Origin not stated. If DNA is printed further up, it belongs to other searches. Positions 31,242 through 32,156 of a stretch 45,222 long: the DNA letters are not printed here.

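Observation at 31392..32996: EpmA (EF-P beta-lysine ligase) fused to a C-terminal ankyrin-repeat domain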

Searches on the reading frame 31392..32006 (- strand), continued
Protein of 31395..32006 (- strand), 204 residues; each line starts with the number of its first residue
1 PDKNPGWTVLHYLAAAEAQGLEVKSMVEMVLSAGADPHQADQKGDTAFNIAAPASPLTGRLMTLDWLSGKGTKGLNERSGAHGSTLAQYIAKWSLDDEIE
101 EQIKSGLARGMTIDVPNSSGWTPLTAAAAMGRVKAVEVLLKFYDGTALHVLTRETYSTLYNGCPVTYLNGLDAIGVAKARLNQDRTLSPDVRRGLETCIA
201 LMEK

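Call 66: predict_structure(alignment_id=A4)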
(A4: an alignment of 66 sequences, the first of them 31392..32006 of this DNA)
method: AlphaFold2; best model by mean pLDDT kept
length: 204 residues; sequences in the alignment: 66
mean_pLDDT: 96.2   pTM: 0.90
mean pLDDT of the five models: 96.2, 96.2, 96.2, 95.8, 95.7
residues with pLDDT >= 90: 195; 70-90: 7; 50-70: 1; < 50: 1
segments of 3 or more residues with pLDDT < 50: none
pLDDT, mean of each block of 10 residues (from residue 1): 83 97 98 97 95 96 97 95 96 98 98 96 97 98 94 95 96 99 98 98 96
secondary structure, 60 per line:
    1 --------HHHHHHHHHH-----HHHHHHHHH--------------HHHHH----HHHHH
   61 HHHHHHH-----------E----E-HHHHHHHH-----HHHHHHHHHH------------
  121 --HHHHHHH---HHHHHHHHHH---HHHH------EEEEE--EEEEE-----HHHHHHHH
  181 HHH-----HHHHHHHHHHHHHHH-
elements in order: H9-18 H24-32 H47-51 H56-67 H86-93 H99-108 H123-129 H133-142 H146-149 E156-160 E163-167 H173-183 H189-203

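Call 68: fold_search(model_id=the predicted structure, library=pdb)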
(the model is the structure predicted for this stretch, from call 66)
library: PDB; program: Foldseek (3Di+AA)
matches with E <= 10: 1144; with E <= 0.001: 440
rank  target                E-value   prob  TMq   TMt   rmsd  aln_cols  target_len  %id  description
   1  6jd6_B                3.0e-06  1.00  0.52  0.55   6.0       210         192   21  An ankyrin-repeat protein complex guides cargos from inner envelope to thylakoid Tat pathway (released 2020-02-19)
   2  2xeh_A                5.5e-06  1.00  0.47  0.58   6.4       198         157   19  Structural Determinants for Improved Thermal Stability of Designed Ankyrin Repeat Proteins With a Redesigned C-capping (released 2010-08-18)
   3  6d65_D                6.9e-06  1.00  0.49  0.61   5.2       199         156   22  Crystal structure of the human dual specificity phosphatase 1 catalytic domain (C258S) as a maltose binding protein fu (released 2018-09-19)
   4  5kba_D                7.7e-06  1.00  0.49  0.60   6.2       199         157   18  Computational Design of Self-Assembling Cyclic Protein Homooligomers (released 2017-04-12)
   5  9ogd_B                8.1e-06  1.00  0.55  0.49   4.9       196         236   18  Cryo-EM structure of human exportin-1 conjugated with selinexor and bound to human ASB8(R197A)-ELOB/C (released 2025-11-26)
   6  6d65_B                8.1e-06  1.00  0.50  0.62   5.0       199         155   22  Crystal structure of the human dual specificity phosphatase 1 catalytic domain (C258S) as a maltose binding protein fu (released 2018-09-19)
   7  1svx_A                9.1e-06  1.00  0.53  0.65   4.8       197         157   21  Crystal structure of a designed selected Ankyrin Repeat protein in complex with the Maltose Binding Protein (released 2004-05-25)
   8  5ybu_A                9.6e-06  1.00  0.51  0.43   6.4       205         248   18  Structure of the KANK1 ankyrin domain in complex with KIF21A peptide (released 2017-12-06)
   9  6fpa_A                9.6e-06  1.00  0.48  0.58   5.8       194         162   22  Crystal structure of anti-mTFP1 DARPin 1238_G01 in space group P212121 (released 2018-10-03)
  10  5eil_B                1.1e-05  1.00  0.49  0.60   6.7       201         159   23  Computational design of a high-affinity metalloprotein homotrimer containing a metal chelating non-canonical amino aci (released 2016-11-16)
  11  5y4f_B                1.1e-05  1.00  0.47  0.27   8.4       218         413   19  Crystal Structure of AnkB Ankyrin Repeats R13-24 in complex with autoinhibition segment AI-c (released 2017-09-13)
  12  6zog_D                1.2e-05  1.00  0.51  0.63   5.9       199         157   21  Minocycline binding to the deep binding pocket of AcrB-I38F_I671T (released 2021-05-19)
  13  2xee_A                1.3e-05  1.00  0.49  0.61   6.1       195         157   18  Structural Determinants for Improved Thermal Stability of Designed Ankyrin Repeat Proteins With a Redesigned C-capping (released 2010-08-18)
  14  5aq8                  1.3e-05  1.00  0.50  0.27   4.8       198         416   21  DARPin-based Crystallization Chaperones exploit Molecular Geometry as a Screening Dimension in Protein Crystallography (released 2016-03-23)
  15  5yaz                  1.3e-05  1.00  0.49  0.43   6.7       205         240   18  Crystal structure of the ANKRD domain of KANK1 (released 2017-12-20)
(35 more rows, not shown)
